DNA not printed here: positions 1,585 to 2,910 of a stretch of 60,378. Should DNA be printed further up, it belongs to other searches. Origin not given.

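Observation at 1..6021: Graspetide-like RiPP operon combining ATP-grasp, a radical-SAM-less SPASM protein, an FkbH/GNAT tailoring enzyme and a C39-ABC exporter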

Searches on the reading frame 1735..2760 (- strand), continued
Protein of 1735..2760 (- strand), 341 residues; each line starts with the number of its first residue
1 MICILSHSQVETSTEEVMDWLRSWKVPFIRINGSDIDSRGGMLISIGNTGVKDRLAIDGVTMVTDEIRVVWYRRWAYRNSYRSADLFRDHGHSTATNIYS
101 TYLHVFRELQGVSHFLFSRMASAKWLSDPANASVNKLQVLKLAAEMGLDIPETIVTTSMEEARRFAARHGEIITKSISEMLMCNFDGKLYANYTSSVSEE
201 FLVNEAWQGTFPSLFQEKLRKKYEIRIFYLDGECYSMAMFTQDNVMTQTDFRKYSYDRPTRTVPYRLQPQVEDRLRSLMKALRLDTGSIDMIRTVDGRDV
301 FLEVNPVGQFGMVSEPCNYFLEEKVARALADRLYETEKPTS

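Call 81: find_encoding_contigs(protein=P0131, flank=10000, max_places=1)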
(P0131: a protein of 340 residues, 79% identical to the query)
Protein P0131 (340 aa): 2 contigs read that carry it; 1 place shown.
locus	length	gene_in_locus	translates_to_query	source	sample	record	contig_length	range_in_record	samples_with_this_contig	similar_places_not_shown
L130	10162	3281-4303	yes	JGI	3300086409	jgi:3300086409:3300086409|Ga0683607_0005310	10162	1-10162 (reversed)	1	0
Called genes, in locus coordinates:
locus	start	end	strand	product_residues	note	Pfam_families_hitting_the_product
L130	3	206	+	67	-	?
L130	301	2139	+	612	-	PF13229:Beta_helix, PF05048:NosD (faint)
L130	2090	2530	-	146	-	-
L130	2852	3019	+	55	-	-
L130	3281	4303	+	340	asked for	-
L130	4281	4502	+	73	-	-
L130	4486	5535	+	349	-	PF13186:SPASM (weak)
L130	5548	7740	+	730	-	PF03412:Peptidase_C39, PF00664:ABC_membrane, PF00005:ABC_tran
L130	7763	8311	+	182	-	-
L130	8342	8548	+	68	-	-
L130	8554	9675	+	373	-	-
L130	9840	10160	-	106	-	?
